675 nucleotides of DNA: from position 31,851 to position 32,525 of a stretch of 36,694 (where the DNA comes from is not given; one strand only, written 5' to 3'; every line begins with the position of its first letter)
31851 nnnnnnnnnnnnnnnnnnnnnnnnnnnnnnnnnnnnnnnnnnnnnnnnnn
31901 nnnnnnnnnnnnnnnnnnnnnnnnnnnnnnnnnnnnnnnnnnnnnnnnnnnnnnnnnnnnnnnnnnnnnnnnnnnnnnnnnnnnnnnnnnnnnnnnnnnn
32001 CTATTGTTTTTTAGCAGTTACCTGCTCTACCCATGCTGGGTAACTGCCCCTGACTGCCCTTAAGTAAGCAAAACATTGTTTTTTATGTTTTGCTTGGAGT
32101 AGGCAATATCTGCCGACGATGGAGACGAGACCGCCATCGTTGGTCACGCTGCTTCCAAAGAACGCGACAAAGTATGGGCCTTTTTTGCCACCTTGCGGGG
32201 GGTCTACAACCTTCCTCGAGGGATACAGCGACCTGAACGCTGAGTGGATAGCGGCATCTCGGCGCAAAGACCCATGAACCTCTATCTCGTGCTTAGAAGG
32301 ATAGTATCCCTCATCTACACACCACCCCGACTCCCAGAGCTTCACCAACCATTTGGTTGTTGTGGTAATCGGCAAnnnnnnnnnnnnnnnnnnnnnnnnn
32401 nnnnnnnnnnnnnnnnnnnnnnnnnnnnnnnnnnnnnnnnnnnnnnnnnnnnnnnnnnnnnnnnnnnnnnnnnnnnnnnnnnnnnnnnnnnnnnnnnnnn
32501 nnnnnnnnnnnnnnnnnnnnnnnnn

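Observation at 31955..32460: Self-contained GC-rich, hairpin-dense 0.45-kb unit: an orphan 124-aa gene, an undescribed large structured RNA, or both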

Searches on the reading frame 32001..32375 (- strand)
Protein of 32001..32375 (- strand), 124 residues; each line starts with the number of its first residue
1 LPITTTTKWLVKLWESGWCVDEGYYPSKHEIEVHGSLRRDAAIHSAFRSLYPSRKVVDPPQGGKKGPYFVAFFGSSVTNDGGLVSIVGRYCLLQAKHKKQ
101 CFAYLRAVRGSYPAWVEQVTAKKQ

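Call 9: search_protein_families(library=pfam, proteins=[window:32001-32375:-], max_evalue=1)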
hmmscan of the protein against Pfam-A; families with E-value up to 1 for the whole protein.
window:32001-32375:- (124 aa): 0 families

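Call 10: find_homologous_proteins(query=window:32001-32375:-, max_evalue=0.01)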
Query window:32001-32375:- (124 aa): 1 proteins with E <= 0.01 among 5 candidates.
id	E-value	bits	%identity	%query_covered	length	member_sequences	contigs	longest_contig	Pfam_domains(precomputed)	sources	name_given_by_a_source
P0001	2.3e-47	178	62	100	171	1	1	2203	-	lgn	-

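Call 11: find_encoding_contigs(protein=P0001, flank=10000)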
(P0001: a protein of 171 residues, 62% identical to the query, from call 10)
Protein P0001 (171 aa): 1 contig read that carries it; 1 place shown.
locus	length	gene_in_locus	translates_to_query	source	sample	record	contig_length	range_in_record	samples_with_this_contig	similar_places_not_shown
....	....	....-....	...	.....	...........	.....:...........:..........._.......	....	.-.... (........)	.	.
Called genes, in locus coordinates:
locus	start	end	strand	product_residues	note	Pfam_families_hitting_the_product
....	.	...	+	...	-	?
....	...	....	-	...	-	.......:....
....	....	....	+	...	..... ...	-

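Call 20: find_related_loci(query=A2, collection=genome_contigs, flank=5000)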
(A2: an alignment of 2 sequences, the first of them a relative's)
Query A2 (171 aa) in genome_contigs; peptide patterns used: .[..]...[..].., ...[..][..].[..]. (x = any residue, [..] = any of these).
43 stretches matched a pattern, but none encodes a relative of the query by tblastn (E <= 1e-3).
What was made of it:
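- Tried and rejected: The GTDB genome scan with the 2-sequence alignment found no relative (call 20).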

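Call 26: search_protein_representatives(alignment_id=A2)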
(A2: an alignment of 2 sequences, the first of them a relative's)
Query: 2 sequences, 171 profile positions. Proteins with E-value up to 0.001 (for the whole library): 7; up to 1e-10: 2; up to 1e-30: 2. The best 7 are listed.
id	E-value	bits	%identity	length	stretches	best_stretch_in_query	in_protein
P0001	1.4e-110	382.9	-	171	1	1-171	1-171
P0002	7.5e-37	142.9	-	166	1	13-165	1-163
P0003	2.4e-10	56.6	-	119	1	1-123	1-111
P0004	4.4e-10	55.7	-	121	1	8-123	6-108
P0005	6.2e-07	45.5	-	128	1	6-123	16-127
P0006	7.9e-06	41.9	-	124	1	38-125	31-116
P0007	3.3e-05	39.8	-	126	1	6-122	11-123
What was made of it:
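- The family was found by an exhaustive HMMER search (7 proteins with E < 1e-3 among 1.84 billion representatives, call 26).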

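Call 31: search_solved_structures(query=A3, max_evalue=10, show_alignments=2)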
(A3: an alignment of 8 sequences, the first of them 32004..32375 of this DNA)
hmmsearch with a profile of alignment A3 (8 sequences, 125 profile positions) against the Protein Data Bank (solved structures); distinct sequences matched with E-value up to 10: 0.
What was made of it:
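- Tried and rejected: The PDB sequence profile search found no hits at E <= 10 (call 31).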

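Call 32: search_protein_families(library=pfam, alignment_id=A3, max_evalue=1)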
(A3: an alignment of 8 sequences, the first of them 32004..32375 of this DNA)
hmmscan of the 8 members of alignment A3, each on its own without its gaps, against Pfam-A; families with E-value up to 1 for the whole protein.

A. member 1, window:32004-32375:- (124 aa): 0 families

B. families by the number of members that match (of 8 scanned): 16 families
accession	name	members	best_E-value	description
PF12773.13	DZR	2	0.0039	Double zinc ribbon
PF13240.11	Zn_Ribbon_1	1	0.0012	zinc-ribbon domain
PF24460.1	DUF7575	1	0.0017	Domain of unknown function (DUF7575)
PF13597.11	NRDD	1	0.016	Anaerobic ribonucleoside-triphosphate reductase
PF13920.12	zf-C3HC4_3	1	0.02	Zinc finger, C3HC4 type (RING finger)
PF13248.11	Zn_ribbon_3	1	0.023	zinc-ribbon domain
PF20173.3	ZnF_RZ-type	1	0.13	RZ type zinc finger domain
PF01402.27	RHH_1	1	0.13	Ribbon-helix-helix protein, copG family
PF18912.6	DZR_2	1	0.14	Double zinc ribbon domain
PF11023.14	DUF2614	1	0.14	Zinc-ribbon containing domain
PF08884.16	Flagellin_D3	1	0.14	Flagellin D3 domain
PF06080.18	DUF938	1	0.17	Protein of unknown function (DUF938)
PF01155.25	HypA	1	0.23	Hydrogenase/urease nickel incorporation, metallochaperone, hypA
PF23455.1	DUF7129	1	0.24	Domain of unknown function (DUF7129)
PF14149.11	YhfH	1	0.41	YhfH-like protein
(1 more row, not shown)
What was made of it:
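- Closest known: Zinc-ribbon domains. Same: Weak Pfam hits support this for P0001/P0002 (E 1e-3 to 4e-3, call 32).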

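Call 33: find_encoding_contigs(protein=P0002, flank=8000, max_places=4)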
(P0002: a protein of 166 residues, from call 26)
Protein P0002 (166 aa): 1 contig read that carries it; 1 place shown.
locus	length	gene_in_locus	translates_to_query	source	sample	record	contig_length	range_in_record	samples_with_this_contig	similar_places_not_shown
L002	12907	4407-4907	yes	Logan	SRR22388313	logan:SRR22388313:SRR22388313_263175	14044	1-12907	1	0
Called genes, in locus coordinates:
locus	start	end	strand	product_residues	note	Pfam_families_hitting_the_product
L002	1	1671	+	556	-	?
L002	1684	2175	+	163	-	PF04461:YajQ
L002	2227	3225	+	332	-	PF00154:RecA_N, PF08423:Rad51, PF06745:ATPase (weak), PF01637:ATPase_2 (faint), PF27531:MT3502_N (weak), PF02283:CobU (weak), PF21096:RecA_C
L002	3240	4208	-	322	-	PF03734:YkuD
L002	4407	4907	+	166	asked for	-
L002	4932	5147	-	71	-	-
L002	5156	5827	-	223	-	PF00590:TP_methylase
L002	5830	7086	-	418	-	PF01566:Nramp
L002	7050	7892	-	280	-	PF00398:RrnaAD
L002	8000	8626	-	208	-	PF03330:DPBB_1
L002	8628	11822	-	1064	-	PF00580:UvrD-helicase, PF01443:Viral_helicase1 (faint), PF13245:AAA_19, PF14890:Intein_splicing, PF13361:UvrD_C, PF13538:UvrD_C_2, PF21196:PcrA_UvrD_tudor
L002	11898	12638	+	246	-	PF20772:TACO1_YebC_N, PF01709:Transcrip_reg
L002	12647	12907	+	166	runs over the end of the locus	PF02075:RuvC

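Call 34: find_encoding_contigs(protein=P0003, flank=8000, max_places=4)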
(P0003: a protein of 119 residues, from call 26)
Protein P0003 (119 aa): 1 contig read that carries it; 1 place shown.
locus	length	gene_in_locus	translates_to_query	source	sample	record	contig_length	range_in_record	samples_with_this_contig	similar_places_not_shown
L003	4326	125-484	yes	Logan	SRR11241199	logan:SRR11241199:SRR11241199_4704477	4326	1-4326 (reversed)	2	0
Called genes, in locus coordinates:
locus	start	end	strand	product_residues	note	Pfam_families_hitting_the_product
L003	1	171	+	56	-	?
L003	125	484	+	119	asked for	-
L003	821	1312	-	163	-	PF10646:Germane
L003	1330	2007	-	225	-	PF01509:TruB_N, PF16198:TruB_C_2 (weak)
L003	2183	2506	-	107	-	-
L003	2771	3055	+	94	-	-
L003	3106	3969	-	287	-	-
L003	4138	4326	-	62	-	?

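Call 35: find_encoding_contigs(protein=P0004, flank=8000, max_places=4)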
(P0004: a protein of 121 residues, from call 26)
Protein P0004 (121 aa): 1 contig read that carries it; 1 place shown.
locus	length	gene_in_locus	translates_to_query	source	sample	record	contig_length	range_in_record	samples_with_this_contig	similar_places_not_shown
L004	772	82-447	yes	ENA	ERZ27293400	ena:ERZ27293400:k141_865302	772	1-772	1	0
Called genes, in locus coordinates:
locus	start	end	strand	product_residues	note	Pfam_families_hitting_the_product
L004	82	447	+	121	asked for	-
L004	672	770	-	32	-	?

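Call 36: find_encoding_contigs(protein=P0005, flank=8000, max_places=4)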
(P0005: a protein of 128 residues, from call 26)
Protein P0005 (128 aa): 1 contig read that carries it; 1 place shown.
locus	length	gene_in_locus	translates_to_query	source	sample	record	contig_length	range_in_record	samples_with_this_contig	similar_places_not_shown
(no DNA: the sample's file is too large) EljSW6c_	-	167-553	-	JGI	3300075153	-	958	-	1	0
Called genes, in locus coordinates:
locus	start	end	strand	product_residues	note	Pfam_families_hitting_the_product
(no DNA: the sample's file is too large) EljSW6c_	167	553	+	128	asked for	-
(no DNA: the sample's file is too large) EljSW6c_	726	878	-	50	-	-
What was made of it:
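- Tried and rejected: DNA for P0005 could not be fetched (call 36).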

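Call 37: find_encoding_contigs(protein=P0006, flank=8000, max_places=4)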
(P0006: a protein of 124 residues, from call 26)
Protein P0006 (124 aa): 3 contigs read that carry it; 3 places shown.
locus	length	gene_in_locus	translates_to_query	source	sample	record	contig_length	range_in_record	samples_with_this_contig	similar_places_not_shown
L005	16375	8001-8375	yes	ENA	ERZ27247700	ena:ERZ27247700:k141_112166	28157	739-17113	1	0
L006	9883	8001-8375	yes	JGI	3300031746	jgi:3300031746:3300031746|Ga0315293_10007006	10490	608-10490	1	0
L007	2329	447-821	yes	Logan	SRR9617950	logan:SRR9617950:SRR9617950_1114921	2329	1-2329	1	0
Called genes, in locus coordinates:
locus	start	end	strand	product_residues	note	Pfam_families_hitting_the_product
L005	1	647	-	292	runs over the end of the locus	-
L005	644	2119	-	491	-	PF01225:Mur_ligase, PF08245:Mur_ligase_M, PF02875:Mur_ligase_C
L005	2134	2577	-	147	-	PF01161:PBP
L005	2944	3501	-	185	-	PF04203:Sortase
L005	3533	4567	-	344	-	PF03033:Glyco_transf_28, PF13579:Glyco_trans_4_4 (weak), PF04101:Glyco_tran_28_C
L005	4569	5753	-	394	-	PF01098:FTSW_RODA_SPOVE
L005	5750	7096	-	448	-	PF21799:MurD-like_N, PF08245:Mur_ligase_M, PF02875:Mur_ligase_C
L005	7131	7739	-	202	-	PF00300:His_Phos_1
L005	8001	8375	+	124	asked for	-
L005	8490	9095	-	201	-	PF01300:Sua5_yciO_yrdC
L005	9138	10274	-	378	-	PF26514:DUF8173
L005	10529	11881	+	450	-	PF00753:Lactamase_B, PF23023:Anti-Pycsar_Apyc1 (faint), PF12706:Lactamase_B_2 (weak), PF16661:Lactamase_B_6, PF10996:Beta-Casp, PF07521:RMMBL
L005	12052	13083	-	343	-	PF00953:Glycos_transf_4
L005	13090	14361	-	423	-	PF08245:Mur_ligase_M, PF02875:Mur_ligase_C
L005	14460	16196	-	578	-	PF03717:PBP_dimer, PF00905:Transpeptidase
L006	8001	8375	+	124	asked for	-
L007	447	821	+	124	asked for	-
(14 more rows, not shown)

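Call 38: find_encoding_contigs(protein=P0007, flank=8000, max_places=4)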
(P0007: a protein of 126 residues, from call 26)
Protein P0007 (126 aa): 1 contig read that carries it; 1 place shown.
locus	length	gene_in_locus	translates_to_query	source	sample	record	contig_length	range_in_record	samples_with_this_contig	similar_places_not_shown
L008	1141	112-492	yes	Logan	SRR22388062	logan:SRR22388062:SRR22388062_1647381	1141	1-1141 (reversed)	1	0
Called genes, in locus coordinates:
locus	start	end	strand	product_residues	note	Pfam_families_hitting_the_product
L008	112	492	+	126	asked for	-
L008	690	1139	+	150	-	?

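Call 40: predict_structure(alignment_id=A3)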
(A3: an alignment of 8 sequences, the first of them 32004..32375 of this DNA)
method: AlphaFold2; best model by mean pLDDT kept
length: 124 residues; sequences in the alignment: 8
mean_pLDDT: 86.9   pTM: 0.78
mean pLDDT of the five models: 86.9, 86.7, 84.5, 84.4, 81.7
residues with pLDDT >= 90: 72; 70-90: 41; 50-70: 10; < 50: 1
segments of 3 or more residues with pLDDT < 50: none
pLDDT, mean of each block of 10 residues (from residue 1): 70 83 80 89 93 91 92 82 80 95 93 93 90
secondary structure, 60 per line:
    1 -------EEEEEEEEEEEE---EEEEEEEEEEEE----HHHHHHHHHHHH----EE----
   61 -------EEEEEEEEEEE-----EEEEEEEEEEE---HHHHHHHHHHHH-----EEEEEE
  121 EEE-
elements in order: E8-19 E23-34 H39-50 E68-78 E84-94 H98-109 E115-123
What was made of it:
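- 32001..32375 (-): Protein-coding sequence: TTG start, 124 codons, TAG stop. The product is basic (pI 9.6). Predicted fold: β-hairpin, helix, β-hairpin, helix, final strand. AF2 gives pLDDT 86.9 and pTM 0.78 (call 40).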

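Call 45: fold_search(model_id=the predicted structure, library=pdb)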
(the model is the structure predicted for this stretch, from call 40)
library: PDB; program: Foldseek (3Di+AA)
matches with E <= 10: 601; with E <= 0.001: 0
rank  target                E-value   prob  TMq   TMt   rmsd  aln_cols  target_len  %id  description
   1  7qgg_T                6.6e-02  0.35  0.27  0.20  16.3       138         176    9  Neuronal RNA granules are ribosome complexes stalled at the pre-translocation state (released 2022-10-26)
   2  8q7z_BS               7.8e-02  0.33  0.28  0.20  16.1       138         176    9  Structure of the G. gallus 80S non-rotated ribosome (released 2024-08-28)
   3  7ls1_M2               8.8e-02  0.33  0.28  0.21  16.2       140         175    8  80S ribosome from mouse bound to eEF2 (Class II) (released 2021-11-03)
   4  7o7y_BS               9.3e-02  0.33  0.28  0.21  16.3       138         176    9  Rabbit 80S ribosome stalled close to the mutated SARS-CoV-2 slippery site by a pseudoknot (high resolution) (released 2021-06-02)
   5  8fkp_LC               9.9e-02  0.30  0.26  0.20  15.6       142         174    9  Human nucleolar pre-60S ribosomal subunit (State A1) (released 2023-07-12)
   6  7oyc_S1               9.9e-02  0.30  0.26  0.19  15.2       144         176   10  Cryo-EM structure of the Xenopus egg 80S ribosome (released 2022-07-20)
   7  4v8m_BS               9.9e-02  0.30  0.28  0.21  17.1       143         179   11  High-resolution cryo-electron microscopy structure of the Trypanosoma brucei ribosome (released 2014-07-09)
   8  3udg_A                1.0e-01  0.08  0.14  0.11  14.4       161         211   10  Structure of Deinococcus radiodurans SSB bound to ssDNA (released 2012-05-16)
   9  3j79_U                1.1e-01  0.30  0.27  0.20  16.1       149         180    7  Cryo-EM structure of the Plasmodium falciparum 80S ribosome bound to the anti-protozoan drug emetine, large subunit (released 2014-07-16)
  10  9v1i_lT               1.2e-01  0.21  0.24  0.18  15.3       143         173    8  Cryo- EM structure of ribosomal large subunit (LSU) from Entamoeba histolytica at 2.8 angstrom resolution (released 2025-10-08)
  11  2vg9                  1.2e-01  0.18  0.24  0.16  14.2       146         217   11  Crystal structure of Loop Swap mutant of Necallimastix patriciarum Xyn11A (released 2007-12-25)
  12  5xxb_R                1.3e-01  0.35  0.30  0.21  17.5       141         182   11  Large subunit of Toxoplasma gondii ribosome (released 2017-08-30)
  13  7oya_S1               1.3e-01  0.30  0.27  0.20  15.9       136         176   10  Cryo-EM structure of the 1 hpf zebrafish embryo 80S ribosome (released 2022-07-13)
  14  4v6x_CS               1.4e-01  0.23  0.26  0.19  15.6       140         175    8  Structure of the human 80S ribosome (released 2014-07-09)
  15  6b0i_K                1.4e-01  0.10  0.18  0.08  18.2       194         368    8  Apo KLP10A in complex with a microtubule (released 2018-05-02)
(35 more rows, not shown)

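Call 50: fold_search(model_id=the predicted structure, library=viral)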
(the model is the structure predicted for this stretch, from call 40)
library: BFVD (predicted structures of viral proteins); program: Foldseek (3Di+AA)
matches with E <= 10: 1002; with E <= 0.001: 3
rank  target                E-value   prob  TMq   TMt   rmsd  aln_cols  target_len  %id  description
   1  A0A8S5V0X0            5.4e-05  1.00  0.35  0.31  16.1       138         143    9  DUF4494 domain-containing protein [Siphoviridae sp. ct3r22]
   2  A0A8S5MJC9            1.1e-04  1.00  0.42  0.35  13.2       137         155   10  DUF4494 domain-containing protein [CrAss-like virus sp. ctcfK29]
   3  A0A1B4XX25            2.3e-04  1.00  0.42  0.36  15.3       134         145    8  DUF4494 domain-containing protein [Tenacibaculum phage pT24]
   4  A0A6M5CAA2            2.6e-02  0.80  0.27  0.34  10.0       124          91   13  (no name in the UniProt tables at hand)
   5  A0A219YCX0            3.4e-02  0.54  0.22  0.22   8.2        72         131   21  SprT-like domain-containing protein [Aeromonas phage 65.2]
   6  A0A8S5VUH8            3.4e-02  0.47  0.29  0.27  14.3       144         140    9  Uncharacterized protein [Ackermannviridae sp.]
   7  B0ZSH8                4.9e-02  0.80  0.33  0.23  10.7       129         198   15  Uncharacterized protein [Halomonas phage phiHAP-1 (isolate -/Gulf of Mexico/-/2001)]
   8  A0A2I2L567            4.9e-02  0.20  0.22  0.10  14.6       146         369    5  Uncharacterized protein [Orpheovirus IHUMI-LCC2]
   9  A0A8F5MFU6            5.8e-02  0.77  0.28  0.37   5.9        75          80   12  (no name in the UniProt tables at hand)
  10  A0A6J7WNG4            8.2e-02  0.14  0.17  0.16  17.8       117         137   17  Ssb, single-stranded DNA-binding protein [uncultured Caudovirales phage]
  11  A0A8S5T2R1            9.2e-02  0.89  0.29  0.35   4.7        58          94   16  Uncharacterized protein [Podoviridae sp. ctpVv1]
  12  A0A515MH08            9.7e-02  0.21  0.18  0.19  12.2        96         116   14  SsDNA binding protein [Gordonia phage Trax]
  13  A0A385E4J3            1.0e-01  0.16  0.19  0.12  13.2       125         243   12  (no name in the UniProt tables at hand)
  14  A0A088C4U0            1.2e-01  0.10  0.15  0.14  15.2       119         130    9  (no name in the UniProt tables at hand)
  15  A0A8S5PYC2            1.3e-01  0.77  0.28  0.41   6.0        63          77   16  Uncharacterized protein [Myoviridae sp. ctgsk7]
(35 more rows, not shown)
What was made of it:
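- Closest known: DUF4494. Same: They are of similar size, 143-155 aa (call 50).
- Foldseek against BFVD finds DUF4494 proteins at E 5e-5 to 2e-4 and probability 1.0 (call 50).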

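Call 52: find_homologous_proteins(query=A3, max_evalue=0.001)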
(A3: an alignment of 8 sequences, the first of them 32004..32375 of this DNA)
Query A3 (8 sequences) (124 aa, profile of the alignment): 9 proteins with E <= 0.001 among 1020 candidates.
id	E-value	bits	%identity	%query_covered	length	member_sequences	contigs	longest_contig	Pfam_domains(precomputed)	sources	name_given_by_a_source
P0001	2.5e-49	184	62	100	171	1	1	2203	-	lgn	-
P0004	4.6e-41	158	33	97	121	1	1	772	-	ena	-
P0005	4.9e-40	154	33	97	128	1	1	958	-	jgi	jgi:hypothetical protein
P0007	2.0e-38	149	26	95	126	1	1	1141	-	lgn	-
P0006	3.1e-34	136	33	66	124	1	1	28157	-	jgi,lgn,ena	-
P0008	3.4e-31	126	30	98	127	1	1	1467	-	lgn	-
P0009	7.4e-30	121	29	91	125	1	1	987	-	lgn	-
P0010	5.4e-29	119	27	91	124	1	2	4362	-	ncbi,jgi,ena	-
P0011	5.1e-27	112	26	91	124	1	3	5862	-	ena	-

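Call 53: list_cluster_members(proteins=[P0010, P0011, P0006, P0008, P0009])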
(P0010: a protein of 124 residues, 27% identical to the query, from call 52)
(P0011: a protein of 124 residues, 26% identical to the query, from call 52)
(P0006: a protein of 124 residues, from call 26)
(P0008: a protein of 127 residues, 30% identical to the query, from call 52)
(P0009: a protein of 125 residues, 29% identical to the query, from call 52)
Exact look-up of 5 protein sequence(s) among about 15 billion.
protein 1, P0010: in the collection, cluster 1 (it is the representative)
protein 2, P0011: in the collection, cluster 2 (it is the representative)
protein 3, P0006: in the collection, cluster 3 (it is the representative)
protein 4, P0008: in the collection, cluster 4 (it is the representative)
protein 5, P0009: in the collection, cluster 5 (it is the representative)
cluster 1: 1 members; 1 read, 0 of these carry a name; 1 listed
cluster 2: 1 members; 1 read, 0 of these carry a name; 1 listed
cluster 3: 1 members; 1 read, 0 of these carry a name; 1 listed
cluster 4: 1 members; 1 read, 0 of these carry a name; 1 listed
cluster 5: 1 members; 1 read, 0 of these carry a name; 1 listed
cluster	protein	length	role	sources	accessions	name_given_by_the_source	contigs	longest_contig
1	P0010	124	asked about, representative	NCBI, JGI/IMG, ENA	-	-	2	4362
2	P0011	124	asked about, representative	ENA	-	-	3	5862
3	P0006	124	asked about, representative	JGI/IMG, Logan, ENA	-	-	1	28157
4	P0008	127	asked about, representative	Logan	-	-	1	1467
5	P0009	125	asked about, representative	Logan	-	-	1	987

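Call 54: find_encoding_contigs(protein=P0010, flank=6000, max_places=3)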
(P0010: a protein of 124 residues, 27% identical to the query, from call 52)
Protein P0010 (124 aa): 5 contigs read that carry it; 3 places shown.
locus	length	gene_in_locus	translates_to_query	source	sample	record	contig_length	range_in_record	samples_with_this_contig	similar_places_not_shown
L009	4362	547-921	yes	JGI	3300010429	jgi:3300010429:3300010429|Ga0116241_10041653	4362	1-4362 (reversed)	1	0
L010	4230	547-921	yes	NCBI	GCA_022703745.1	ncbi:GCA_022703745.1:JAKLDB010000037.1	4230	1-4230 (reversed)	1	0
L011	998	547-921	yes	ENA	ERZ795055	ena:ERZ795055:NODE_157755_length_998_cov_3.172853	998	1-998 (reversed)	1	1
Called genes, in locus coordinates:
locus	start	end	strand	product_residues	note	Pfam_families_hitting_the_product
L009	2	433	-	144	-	?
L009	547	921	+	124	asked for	-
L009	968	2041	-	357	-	PF04542:Sigma70_r2, PF04545:Sigma70_r4 (faint), PF04539:Sigma70_r3 (weak)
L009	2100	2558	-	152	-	PF03073:TspO_MBR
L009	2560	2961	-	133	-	PF10648:Gmad2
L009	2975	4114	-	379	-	PF26514:DUF8173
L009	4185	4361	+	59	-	?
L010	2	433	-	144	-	?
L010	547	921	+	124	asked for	-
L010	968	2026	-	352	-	PF04542:Sigma70_r2, PF04545:Sigma70_r4 (faint), PF04539:Sigma70_r3 (weak)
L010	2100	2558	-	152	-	PF03073:TspO_MBR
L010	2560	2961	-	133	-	PF10648:Gmad2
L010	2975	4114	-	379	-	PF26514:DUF8173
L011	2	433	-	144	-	?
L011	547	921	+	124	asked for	-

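Call 55: find_encoding_contigs(protein=P0011, flank=6000, max_places=3)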
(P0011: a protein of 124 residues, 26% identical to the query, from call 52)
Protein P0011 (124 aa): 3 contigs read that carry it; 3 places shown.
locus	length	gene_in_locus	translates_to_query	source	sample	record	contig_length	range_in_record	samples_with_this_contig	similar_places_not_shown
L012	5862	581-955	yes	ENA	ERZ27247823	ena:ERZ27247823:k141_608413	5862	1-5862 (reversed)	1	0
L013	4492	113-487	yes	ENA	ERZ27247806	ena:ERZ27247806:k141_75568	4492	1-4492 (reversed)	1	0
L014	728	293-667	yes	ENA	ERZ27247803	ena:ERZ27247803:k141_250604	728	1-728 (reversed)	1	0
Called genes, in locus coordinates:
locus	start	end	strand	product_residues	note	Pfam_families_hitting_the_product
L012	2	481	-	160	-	?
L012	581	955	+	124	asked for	-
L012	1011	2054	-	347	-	PF04542:Sigma70_r2, PF04539:Sigma70_r3, PF04545:Sigma70_r4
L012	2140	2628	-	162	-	PF10646:Germane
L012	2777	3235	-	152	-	PF03073:TspO_MBR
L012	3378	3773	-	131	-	PF10648:Gmad2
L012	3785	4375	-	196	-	PF01300:Sua5_yciO_yrdC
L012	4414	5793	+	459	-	PF00753:Lactamase_B, PF23023:Anti-Pycsar_Apyc1 (weak), PF12706:Lactamase_B_2 (faint), PF16661:Lactamase_B_6, PF10996:Beta-Casp, PF07521:RMMBL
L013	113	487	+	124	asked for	-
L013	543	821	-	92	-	PF04545:Sigma70_r4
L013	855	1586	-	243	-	PF04542:Sigma70_r2, PF04539:Sigma70_r3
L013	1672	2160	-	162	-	PF10646:Germane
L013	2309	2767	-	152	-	PF03073:TspO_MBR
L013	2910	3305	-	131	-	PF10648:Gmad2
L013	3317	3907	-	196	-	PF01300:Sua5_yciO_yrdC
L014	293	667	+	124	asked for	-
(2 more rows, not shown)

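Call 56: find_encoding_contigs(protein=P0008, flank=6000, max_places=3)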
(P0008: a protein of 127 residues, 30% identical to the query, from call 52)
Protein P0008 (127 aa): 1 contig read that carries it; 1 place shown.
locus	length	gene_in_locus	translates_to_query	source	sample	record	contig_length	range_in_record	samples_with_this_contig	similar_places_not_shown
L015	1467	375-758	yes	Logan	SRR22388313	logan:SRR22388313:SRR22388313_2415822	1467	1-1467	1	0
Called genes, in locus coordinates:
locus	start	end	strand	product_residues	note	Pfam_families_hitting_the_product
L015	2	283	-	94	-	?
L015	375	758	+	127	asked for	-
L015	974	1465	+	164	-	?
